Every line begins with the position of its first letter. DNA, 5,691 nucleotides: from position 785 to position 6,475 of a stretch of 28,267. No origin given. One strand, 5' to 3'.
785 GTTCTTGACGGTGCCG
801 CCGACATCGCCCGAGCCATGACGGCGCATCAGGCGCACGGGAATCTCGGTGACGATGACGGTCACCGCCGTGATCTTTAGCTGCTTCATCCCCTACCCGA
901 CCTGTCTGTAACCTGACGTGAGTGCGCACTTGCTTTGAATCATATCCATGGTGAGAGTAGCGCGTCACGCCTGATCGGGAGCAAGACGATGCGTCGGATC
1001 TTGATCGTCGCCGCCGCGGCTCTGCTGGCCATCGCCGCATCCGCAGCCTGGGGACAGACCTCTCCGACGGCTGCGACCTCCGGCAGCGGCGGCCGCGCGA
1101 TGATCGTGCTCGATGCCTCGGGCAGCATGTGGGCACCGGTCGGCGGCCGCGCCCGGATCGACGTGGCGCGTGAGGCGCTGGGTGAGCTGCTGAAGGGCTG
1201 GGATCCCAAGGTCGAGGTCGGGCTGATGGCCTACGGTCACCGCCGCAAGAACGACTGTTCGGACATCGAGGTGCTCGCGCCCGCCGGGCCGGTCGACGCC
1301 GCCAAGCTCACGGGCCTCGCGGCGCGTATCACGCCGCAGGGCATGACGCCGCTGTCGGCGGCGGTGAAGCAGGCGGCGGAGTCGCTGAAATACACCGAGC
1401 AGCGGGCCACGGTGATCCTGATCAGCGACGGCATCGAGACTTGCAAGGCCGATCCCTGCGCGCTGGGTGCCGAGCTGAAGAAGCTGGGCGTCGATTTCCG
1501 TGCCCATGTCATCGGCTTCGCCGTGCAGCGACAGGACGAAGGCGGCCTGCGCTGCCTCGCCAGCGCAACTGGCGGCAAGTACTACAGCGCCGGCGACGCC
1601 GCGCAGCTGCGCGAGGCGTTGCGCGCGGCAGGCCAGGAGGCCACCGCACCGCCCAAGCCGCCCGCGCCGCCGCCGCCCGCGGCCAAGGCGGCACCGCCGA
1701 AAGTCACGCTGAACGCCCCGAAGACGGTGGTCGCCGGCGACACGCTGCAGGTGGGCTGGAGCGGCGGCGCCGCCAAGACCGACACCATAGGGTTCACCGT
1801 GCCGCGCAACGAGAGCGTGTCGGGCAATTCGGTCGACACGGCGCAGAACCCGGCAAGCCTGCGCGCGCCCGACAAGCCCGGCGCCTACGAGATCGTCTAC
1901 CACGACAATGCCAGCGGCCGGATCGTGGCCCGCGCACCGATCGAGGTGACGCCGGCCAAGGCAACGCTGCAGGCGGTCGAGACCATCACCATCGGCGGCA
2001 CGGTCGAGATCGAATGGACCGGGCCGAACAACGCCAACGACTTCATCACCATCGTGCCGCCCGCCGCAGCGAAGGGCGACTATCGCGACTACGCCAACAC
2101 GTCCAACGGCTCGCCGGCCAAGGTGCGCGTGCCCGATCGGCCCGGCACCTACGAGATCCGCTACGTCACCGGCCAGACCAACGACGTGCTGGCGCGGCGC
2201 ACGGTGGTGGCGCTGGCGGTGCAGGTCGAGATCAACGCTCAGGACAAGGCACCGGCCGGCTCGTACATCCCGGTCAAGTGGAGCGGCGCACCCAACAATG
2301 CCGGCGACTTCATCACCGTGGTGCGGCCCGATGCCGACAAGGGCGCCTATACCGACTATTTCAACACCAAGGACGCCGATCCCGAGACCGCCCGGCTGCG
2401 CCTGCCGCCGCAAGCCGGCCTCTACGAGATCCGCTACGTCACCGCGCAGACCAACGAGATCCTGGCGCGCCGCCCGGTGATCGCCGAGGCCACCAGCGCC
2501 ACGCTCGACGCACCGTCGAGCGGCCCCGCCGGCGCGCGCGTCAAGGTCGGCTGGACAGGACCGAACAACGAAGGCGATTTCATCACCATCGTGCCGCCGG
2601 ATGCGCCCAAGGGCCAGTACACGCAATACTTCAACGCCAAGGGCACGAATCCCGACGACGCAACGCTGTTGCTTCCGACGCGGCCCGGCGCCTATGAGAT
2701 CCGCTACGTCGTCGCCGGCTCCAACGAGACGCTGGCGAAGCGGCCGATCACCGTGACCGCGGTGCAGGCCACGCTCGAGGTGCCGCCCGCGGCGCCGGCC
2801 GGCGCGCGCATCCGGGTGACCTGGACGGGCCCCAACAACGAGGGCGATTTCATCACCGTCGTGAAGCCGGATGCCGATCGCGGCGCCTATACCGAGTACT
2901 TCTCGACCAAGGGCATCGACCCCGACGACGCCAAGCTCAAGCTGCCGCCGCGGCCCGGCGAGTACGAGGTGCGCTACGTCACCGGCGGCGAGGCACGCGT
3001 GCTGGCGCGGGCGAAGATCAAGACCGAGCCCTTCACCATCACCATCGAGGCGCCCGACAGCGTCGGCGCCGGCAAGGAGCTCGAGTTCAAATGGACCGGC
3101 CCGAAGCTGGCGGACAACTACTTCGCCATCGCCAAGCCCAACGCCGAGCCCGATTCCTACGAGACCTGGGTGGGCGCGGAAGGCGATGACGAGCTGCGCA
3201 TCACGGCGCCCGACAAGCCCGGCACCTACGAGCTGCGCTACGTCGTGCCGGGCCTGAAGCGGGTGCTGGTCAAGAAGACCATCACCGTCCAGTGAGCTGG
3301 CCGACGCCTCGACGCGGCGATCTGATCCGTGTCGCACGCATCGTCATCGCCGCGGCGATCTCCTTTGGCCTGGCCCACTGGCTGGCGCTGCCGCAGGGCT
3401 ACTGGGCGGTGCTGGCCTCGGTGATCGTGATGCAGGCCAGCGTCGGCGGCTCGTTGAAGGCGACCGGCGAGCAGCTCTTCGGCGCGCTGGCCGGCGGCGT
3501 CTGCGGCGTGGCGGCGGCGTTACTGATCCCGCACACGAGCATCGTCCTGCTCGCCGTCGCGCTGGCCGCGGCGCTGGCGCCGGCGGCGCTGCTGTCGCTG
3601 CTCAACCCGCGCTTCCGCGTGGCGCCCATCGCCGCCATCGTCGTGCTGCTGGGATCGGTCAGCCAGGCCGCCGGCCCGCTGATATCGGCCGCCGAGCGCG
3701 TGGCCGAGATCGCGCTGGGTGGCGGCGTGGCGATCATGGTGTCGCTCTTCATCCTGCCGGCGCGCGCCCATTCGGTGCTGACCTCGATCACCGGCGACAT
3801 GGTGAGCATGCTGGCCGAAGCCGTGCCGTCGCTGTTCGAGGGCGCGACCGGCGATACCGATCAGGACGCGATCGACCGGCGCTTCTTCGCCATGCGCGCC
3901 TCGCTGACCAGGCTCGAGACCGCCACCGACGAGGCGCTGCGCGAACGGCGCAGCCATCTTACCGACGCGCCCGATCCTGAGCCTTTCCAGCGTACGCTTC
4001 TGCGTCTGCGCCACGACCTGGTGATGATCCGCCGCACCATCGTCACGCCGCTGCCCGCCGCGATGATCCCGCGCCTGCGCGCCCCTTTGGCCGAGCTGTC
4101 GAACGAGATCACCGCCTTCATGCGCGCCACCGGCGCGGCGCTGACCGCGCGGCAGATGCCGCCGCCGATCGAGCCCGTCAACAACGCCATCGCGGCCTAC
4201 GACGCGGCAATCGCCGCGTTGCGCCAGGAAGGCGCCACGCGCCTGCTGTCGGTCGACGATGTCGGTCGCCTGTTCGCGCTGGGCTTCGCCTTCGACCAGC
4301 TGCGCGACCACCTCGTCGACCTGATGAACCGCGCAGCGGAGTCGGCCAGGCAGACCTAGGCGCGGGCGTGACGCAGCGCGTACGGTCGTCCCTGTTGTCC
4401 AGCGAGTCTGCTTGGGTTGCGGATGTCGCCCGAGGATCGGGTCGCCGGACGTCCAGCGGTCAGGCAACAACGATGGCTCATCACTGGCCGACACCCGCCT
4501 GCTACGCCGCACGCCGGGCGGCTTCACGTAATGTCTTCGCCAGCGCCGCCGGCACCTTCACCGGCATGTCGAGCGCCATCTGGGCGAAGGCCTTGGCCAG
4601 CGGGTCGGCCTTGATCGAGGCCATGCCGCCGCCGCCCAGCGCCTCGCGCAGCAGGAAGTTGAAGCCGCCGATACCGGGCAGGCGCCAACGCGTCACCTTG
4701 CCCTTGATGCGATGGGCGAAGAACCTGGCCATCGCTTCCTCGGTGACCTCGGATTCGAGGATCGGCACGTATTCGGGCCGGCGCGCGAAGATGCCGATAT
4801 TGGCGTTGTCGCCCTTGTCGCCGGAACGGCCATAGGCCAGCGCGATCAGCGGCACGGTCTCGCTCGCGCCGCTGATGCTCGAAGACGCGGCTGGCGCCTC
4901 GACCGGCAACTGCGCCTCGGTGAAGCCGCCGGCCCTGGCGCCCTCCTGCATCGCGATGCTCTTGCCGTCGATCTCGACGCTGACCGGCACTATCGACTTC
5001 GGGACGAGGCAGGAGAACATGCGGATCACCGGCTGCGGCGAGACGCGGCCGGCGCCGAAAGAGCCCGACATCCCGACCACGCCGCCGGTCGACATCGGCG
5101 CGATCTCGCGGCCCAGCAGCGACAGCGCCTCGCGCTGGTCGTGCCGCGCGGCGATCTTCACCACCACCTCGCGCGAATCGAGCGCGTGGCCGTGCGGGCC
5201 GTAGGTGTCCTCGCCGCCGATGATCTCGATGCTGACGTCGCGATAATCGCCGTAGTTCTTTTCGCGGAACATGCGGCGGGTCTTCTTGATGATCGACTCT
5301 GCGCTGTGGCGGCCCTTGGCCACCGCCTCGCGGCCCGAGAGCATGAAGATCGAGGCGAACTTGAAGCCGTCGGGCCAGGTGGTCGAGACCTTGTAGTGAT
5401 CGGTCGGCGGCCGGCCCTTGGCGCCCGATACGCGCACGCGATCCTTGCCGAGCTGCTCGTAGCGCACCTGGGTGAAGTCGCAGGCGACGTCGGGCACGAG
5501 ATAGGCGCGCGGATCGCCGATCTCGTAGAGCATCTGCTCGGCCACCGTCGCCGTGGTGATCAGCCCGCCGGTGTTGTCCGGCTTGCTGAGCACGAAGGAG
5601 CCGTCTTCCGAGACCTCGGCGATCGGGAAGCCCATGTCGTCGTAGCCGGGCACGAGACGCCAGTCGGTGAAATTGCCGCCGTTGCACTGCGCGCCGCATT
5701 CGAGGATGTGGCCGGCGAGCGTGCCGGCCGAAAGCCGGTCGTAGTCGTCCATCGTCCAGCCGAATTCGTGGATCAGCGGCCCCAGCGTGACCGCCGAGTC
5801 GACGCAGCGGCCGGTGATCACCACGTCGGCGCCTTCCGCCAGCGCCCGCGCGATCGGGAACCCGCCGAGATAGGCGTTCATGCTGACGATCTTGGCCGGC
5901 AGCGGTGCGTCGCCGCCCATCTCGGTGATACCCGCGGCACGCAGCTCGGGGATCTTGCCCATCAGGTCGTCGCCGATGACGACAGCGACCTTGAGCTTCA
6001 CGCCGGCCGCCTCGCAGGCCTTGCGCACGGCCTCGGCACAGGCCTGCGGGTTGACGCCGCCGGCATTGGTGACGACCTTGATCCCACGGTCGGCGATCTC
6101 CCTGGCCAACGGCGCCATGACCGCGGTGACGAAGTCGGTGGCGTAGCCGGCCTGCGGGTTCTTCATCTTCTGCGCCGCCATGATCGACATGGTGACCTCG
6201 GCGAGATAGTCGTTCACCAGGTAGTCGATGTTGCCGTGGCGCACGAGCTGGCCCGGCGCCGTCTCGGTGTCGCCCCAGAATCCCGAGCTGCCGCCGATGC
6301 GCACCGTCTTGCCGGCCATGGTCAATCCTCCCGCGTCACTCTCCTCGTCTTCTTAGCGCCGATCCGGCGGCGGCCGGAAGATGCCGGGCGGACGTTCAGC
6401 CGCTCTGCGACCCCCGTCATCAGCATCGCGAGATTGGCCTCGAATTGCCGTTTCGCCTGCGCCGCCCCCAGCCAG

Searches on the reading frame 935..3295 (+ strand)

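Call 68: search_protein_families(library=pfam, proteins=[window:935-3295:+], max_evalue=0.001)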
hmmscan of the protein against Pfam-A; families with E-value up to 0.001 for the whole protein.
window:935-3295:+ (786 aa): 5 families
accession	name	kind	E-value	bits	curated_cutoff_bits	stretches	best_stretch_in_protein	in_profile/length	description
PF04151.21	PPC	-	8.1e-11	43.1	25.9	0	354-409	12-67/70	Bacterial pre-peptidase C-terminal domain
PF13519.12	VWA_2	-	3.1e-10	41.1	27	1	56-166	2-106/107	von Willebrand factor type A domain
PF00092.34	VWA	-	5.1e-07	30.5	23.8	1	57-228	4-171/174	von Willebrand factor type A domain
PF15915.11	BAT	-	2.7e-06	27.7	25.8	0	559-614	38-93/156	GAF and HTH_10 associated domain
PF16403.11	Bact_surface_Ig-like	-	0.00012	22.5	27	0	583-607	45-71/71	Bacterial surface protein, Ig-like domain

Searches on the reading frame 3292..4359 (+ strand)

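Call 68: search_protein_families(library=pfam, proteins=[window:3292-4359:+], max_evalue=0.001)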
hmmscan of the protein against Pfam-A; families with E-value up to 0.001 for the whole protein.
window:3292-4359:+ (355 aa): 4 families
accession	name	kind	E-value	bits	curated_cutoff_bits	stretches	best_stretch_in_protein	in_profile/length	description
PF13515.12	FUSC_2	-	1.8e-16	60.8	25.6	1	24-150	2-126/126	Fusaric acid resistance protein-like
PF04632.18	FUSC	-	1.1e-13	51.2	30.9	1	14-347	5-322/660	Fusaric acid resistance protein family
PF11744.14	ALMT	-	6.4e-08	32.4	20.6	1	36-194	41-208/471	Aluminium activated malate transporter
PF06081.17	ArAE_1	-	4.4e-05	24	22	1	13-154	6-141/141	Aromatic acid exporter family member 1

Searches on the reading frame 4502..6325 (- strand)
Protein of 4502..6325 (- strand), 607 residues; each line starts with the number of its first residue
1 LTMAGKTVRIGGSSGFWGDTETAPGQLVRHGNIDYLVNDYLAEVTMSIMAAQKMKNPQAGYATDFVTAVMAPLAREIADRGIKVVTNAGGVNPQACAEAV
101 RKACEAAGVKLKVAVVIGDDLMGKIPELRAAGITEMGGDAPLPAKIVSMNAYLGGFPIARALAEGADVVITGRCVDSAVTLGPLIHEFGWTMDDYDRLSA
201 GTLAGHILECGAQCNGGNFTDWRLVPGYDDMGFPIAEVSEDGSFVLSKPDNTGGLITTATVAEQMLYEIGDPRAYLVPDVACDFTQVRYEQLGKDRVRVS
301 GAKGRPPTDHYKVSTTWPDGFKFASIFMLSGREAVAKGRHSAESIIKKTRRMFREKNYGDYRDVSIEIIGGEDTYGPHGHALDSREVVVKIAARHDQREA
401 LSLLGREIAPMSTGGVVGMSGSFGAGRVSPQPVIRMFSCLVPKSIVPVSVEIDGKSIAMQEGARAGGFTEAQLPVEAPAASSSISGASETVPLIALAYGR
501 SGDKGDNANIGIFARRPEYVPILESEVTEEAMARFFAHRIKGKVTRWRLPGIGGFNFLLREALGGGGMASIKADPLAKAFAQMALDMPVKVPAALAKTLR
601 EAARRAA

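Call 68: search_protein_families(library=pfam, proteins=[window:4502-6325:-], max_evalue=0.001)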
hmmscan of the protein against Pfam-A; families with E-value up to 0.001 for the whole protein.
window:4502-6325:- (607 aa): 2 families
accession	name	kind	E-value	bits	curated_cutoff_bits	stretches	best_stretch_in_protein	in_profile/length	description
PF07287.17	AtuA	-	6.2e-148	493.6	22.8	1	8-451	1-436/437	Acyclic terpene utilisation family protein AtuA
PF23544.1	AtuA_ferredoxin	-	6.9e-23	81.5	27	1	491-589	1-112/113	AtuA ferredoxin-like domain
